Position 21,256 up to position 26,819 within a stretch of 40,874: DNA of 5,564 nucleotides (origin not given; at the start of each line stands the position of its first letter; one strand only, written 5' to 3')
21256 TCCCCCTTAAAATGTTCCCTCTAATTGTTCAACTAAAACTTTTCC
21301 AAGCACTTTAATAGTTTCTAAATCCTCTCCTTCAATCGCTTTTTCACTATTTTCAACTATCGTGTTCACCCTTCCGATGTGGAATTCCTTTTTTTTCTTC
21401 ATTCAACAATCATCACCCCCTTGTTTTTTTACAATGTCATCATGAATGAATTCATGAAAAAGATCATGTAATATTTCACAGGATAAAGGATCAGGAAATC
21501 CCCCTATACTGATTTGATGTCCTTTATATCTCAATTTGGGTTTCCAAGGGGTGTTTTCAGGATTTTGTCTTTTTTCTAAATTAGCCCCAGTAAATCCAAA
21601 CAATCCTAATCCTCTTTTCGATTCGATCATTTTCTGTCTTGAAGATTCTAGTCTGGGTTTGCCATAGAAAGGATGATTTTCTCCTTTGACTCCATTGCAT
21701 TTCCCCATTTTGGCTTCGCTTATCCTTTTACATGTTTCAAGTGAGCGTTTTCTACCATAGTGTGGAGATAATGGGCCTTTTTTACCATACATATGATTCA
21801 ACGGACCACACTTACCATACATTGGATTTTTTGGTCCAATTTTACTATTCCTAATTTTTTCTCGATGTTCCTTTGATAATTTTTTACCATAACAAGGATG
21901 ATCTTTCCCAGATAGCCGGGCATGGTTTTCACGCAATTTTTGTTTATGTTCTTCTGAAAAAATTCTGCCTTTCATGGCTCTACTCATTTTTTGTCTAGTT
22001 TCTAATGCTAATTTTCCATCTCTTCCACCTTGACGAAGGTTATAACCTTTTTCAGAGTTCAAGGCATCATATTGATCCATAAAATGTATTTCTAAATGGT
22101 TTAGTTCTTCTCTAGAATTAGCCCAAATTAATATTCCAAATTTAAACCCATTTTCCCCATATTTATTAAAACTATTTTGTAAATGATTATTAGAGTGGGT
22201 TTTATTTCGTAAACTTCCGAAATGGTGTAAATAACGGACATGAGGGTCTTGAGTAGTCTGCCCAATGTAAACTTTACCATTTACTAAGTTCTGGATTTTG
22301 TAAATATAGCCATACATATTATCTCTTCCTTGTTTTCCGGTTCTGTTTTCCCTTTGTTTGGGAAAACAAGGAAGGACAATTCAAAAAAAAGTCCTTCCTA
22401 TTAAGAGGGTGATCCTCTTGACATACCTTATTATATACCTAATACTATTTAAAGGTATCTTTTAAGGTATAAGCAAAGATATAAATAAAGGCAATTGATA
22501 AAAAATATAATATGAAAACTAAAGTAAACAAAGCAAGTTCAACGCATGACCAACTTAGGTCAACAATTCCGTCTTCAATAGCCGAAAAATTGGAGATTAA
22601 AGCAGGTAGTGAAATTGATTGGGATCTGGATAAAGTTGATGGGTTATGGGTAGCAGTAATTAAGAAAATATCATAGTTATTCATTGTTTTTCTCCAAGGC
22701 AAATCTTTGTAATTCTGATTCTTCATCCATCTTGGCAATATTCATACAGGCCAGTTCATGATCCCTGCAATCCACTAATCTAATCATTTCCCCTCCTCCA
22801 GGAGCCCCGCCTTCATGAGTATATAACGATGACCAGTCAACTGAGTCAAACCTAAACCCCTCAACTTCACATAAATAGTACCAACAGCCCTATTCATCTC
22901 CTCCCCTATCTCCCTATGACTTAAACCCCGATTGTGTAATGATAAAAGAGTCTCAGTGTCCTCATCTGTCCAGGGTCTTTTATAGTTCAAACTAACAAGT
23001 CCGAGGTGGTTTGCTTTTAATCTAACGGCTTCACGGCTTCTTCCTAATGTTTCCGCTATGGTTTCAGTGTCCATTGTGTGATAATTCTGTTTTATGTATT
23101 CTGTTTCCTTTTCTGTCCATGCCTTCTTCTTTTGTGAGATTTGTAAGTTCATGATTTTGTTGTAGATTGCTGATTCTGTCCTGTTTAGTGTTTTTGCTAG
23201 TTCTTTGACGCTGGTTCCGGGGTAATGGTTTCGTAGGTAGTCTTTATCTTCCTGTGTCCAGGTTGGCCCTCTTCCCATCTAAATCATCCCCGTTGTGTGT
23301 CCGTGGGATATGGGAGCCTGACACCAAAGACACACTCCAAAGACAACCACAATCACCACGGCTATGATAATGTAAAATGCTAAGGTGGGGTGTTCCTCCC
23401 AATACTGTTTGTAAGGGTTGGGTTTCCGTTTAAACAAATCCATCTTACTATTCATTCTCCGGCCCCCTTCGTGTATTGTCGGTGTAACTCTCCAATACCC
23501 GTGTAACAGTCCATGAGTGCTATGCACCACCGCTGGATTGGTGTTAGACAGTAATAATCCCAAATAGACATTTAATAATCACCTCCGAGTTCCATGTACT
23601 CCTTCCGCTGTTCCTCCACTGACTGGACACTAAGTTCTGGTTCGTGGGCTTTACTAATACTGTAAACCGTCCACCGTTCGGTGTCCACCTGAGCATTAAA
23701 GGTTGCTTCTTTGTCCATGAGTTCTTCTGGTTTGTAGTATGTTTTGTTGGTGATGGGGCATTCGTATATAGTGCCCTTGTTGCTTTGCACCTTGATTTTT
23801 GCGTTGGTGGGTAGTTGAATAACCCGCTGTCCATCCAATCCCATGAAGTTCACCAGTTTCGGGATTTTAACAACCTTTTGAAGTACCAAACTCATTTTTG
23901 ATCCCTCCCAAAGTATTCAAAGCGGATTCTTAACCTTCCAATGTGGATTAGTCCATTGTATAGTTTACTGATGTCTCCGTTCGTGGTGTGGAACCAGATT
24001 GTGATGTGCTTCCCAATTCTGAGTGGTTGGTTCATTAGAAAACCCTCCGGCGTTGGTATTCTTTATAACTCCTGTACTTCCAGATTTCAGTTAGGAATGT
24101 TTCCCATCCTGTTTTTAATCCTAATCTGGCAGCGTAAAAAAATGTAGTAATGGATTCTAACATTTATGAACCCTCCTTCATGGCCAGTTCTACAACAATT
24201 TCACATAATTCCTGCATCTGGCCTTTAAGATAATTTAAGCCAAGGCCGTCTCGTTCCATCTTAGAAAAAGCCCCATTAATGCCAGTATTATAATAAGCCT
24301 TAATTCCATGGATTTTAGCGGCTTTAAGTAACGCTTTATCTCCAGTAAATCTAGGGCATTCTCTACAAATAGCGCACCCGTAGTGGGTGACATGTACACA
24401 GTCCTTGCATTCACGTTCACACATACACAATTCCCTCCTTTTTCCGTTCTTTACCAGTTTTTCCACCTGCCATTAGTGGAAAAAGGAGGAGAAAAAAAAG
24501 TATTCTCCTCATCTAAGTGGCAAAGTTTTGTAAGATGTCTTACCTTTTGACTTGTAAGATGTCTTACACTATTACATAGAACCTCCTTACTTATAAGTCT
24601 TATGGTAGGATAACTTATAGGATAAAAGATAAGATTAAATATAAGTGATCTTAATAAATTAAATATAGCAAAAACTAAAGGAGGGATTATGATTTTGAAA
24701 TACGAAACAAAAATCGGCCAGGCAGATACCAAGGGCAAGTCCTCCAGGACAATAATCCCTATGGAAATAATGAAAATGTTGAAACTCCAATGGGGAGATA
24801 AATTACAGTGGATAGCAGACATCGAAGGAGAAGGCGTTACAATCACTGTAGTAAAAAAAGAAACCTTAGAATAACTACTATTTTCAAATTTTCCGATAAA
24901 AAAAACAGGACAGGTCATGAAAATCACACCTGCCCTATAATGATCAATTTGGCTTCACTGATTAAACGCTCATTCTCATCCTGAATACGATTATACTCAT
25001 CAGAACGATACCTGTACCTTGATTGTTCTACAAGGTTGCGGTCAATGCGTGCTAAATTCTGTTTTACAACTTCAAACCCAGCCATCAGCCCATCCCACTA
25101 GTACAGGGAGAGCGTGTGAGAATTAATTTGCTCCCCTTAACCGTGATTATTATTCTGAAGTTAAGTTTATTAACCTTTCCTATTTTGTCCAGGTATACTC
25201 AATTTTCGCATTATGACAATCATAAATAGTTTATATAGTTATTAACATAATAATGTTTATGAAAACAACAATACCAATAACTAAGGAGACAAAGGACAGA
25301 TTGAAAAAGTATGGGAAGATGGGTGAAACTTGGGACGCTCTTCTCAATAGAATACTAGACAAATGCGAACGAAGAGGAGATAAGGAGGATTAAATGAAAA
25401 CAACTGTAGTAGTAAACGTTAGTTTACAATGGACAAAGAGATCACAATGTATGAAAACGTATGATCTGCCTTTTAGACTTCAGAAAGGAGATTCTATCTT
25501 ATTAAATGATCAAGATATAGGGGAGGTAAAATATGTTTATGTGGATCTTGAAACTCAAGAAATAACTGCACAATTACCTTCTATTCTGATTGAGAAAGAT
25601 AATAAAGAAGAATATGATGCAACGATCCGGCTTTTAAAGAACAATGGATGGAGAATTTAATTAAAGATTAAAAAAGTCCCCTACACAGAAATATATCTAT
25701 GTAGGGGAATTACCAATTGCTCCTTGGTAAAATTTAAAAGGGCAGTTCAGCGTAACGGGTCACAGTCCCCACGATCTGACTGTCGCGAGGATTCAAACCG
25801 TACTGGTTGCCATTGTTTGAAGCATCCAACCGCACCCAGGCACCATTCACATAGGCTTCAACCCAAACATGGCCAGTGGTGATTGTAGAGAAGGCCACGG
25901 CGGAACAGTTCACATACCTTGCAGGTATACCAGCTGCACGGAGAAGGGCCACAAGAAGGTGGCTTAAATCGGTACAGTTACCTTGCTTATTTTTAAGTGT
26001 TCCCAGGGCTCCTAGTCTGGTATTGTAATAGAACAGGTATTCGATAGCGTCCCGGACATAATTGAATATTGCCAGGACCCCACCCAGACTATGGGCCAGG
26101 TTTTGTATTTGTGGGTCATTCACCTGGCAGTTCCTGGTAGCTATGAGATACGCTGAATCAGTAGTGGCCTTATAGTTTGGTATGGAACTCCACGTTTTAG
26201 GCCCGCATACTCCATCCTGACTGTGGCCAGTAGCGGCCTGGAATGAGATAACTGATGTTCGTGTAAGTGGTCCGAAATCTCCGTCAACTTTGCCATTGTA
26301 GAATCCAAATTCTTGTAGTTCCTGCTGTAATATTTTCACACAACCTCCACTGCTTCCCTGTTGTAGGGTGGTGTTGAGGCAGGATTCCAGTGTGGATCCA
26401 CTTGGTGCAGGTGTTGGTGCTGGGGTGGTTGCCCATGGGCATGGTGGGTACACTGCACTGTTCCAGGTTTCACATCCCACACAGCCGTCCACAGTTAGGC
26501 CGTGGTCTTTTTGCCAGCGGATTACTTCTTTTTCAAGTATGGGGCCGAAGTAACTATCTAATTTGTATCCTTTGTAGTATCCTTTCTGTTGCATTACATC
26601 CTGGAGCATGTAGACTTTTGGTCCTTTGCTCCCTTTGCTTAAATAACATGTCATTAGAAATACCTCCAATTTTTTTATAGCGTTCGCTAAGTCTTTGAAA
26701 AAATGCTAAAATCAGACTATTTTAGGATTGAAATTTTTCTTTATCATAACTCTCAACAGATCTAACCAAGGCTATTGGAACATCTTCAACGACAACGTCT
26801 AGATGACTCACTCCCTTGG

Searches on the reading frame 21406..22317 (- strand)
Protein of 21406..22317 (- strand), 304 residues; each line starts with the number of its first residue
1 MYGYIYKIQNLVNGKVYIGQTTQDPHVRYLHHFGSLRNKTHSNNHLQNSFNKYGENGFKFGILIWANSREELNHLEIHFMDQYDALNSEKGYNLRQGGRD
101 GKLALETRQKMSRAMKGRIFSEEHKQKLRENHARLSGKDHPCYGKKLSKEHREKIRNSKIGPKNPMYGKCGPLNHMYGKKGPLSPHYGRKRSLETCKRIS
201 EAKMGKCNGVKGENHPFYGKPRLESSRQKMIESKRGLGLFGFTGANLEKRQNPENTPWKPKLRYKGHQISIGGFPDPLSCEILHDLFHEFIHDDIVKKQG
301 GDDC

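Call 24: search_protein_families(library=pfam, proteins=[window:21406-22317:-], max_evalue=0.01)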
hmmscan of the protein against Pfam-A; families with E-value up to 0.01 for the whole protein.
window:21406-22317:- (304 aa): 3 families
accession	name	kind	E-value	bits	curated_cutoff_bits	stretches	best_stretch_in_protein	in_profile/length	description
PF07460.16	NUMOD3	-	1.7e-18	66.7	20.4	3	117-156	1-37/37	NUMOD3 motif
PF01541.30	GIY-YIG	-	3.9e-08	33.9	22.6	1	3-87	2-75/78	GIY-YIG catalytic domain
PF19835.5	SegE_GIY-YIG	-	9.1e-08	32.8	25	1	2-90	17-111/123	Putative endonuclease segE, GIY-YIG domain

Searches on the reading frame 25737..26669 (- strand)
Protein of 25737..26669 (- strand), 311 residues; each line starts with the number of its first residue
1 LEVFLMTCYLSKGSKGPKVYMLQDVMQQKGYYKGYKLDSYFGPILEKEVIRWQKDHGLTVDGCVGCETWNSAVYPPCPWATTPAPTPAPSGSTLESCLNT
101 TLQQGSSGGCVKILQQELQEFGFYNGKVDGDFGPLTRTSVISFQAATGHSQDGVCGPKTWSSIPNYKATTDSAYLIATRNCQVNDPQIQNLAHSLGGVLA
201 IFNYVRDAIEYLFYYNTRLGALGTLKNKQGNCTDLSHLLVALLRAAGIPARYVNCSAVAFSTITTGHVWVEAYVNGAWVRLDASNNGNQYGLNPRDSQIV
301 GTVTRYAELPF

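Call 5: search_protein_families(library=pfam, proteins=[window:25737-26669:-], max_evalue=1)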
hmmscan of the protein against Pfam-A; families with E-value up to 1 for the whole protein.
window:25737-26669:- (311 aa): 4 families
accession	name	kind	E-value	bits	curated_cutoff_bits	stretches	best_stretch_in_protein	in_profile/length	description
PF01471.23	PG_binding_1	-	8.9e-30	103.1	23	2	111-161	5-55/57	Putative peptidoglycan binding domain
PF01841.26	Transglut_core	-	2.1e-23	83.1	23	1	186-283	6-108/108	Transglutaminase-like superfamily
PF09374.15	PG_binding_3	-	1e-05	26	24.6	1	111-141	3-32/76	Predicted Peptidoglycan domain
PF04473.18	DUF553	-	0.0046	16.8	20.5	1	222-282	54-112/140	Transglutaminase-like domain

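Call 6: search_protein_families(library=phrogs, proteins=[window:25737-26669:-], max_evalue=0.1)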
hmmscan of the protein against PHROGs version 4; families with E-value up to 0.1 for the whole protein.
window:25737-26669:- (311 aa): 14 families
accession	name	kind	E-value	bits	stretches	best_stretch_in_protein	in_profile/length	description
phrog_2649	-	lysis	1.7e-28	101.2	2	91-178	164-250/261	endolysin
phrog_1493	-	lysis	3.1e-27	96.7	2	81-175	226-317/394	endolysin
phrog_1224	-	head and packaging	7e-21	76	2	101-184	3-89/438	endolysin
phrog_1512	-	lysis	2.6e-15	58.2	2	87-179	162-258/314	endolysin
phrog_17214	-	lysis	9.5e-13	49.5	2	92-167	235-316/322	endolysin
phrog_6707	-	lysis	2.1e-09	37.7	2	81-163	161-242/311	endolysin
phrog_16428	-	lysis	1.2e-07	31.8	1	124-161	477-516/520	endolysin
phrog_880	-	lysis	7.2e-07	29.9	1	81-163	346-431/435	endolysin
phrog_23452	-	unknown function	4.5e-05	24.6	1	99-164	52-122/135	-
phrog_17001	-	lysis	0.00035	21.3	1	113-149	6-42/265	endolysin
phrog_38770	-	unknown function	0.00096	19.5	1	187-286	157-247/280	-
phrog_102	-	lysis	0.0019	18.7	1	11-75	12-81/369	endolysin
phrog_6219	-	lysis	0.016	15.7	0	24-72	254-307/326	endolysin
phrog_14712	-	moron, auxiliary metabolic gene and host takeover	0.029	14.5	0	138-163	193-218/322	chitinase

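Call 53: search_dna_similar(query=window:25737-26669:-, collection=phages, mode=protein, max_evalue=0.001, max_rows=25)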
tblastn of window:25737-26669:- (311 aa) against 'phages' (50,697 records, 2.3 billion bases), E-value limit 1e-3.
Records with a match: 371; places in all: 380; records where one place covers at least 80% of the query: 0.
Best place of each record, by identity: <60% 371.
By first word of the organism name: Salmonella 151; Klebsiella 44; Mycobacterium 30; Bacteriophage 21; Escherichia 21; Bacillus 17; Microbacterium 15; Rhizobium 13; Burkholderia 7; Shigella 6; and 25 more.
By host as written in the record: - 60; Salmonella enterica 26; Klebsiella pneumoniae 19; Mycobacterium smegmatis mc2 155 18; Salmonella enterica subsp. enterica serovar Typhimurium 13; Salmonella enterica subsp. enterica serovar Enteritidis PT1 13; Escherichia coli O157:H7 11; Mycobacterium smegmatis mc#155 9; and 108 more.
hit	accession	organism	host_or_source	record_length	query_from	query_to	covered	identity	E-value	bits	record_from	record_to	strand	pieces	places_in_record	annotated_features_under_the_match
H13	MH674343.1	Methanobacterium virus Drs3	Methanobacterium formicicum Khl10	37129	174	311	44%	54.3%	6e-35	140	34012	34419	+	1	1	pseudomurein-binding repeat protein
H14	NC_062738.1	Methanobacterium virus Drs3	Methanobacterium formicicum Khl10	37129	174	311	44%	54.3%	6e-35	140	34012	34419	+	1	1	pseudomurein-binding repeat protein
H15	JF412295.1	EBPR podovirus 2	-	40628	10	167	44%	42.8%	9e-12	124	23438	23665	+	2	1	gp34: peptidoglycan-binding domain protein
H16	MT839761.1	Bacteriophage sp.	human fecal samples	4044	10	205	53%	35.5%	5e-4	94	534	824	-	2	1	record has no annotation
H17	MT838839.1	Bacteriophage sp.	human fecal samples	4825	10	179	45%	39.3%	6e-6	101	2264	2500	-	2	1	record has no annotation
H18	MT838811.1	Bacteriophage sp.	human fecal samples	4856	10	211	65%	26.7%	1e-10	68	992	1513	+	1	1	record has no annotation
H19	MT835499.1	Bacteriophage sp.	human fecal samples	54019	7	163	50%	34.4%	4e-12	72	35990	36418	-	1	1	record has no annotation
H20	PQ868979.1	Curtobacterium phage Elener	Curtobacterium flaccumfaciens NRRL ...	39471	28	163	44%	37.9%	3e-9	64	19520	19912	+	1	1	22: endolysin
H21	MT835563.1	Bacteriophage sp.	human fecal samples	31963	10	163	50%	32.3%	2e-9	64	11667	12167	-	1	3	record has no annotation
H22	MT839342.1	Bacteriophage sp.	human fecal samples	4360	10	163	40%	40.0%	7e-6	101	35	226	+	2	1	record has no annotation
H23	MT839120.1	Bacteriophage sp.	human fecal samples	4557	14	163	48%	32.9%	7e-8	59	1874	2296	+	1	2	record has no annotation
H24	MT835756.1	Bacteriophage sp.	human fecal samples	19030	10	163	50%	31.9%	4e-10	66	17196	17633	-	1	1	record has no annotation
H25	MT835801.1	Bacteriophage sp.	human fecal samples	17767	10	163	50%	31.0%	3e-9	64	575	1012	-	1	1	record has no annotation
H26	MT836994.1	Bacteriophage sp.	human fecal samples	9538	12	163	39%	38.8%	4e-11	90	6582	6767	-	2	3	record has no annotation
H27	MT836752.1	Bacteriophage sp.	human fecal samples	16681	10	163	50%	30.4%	3e-9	64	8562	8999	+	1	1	record has no annotation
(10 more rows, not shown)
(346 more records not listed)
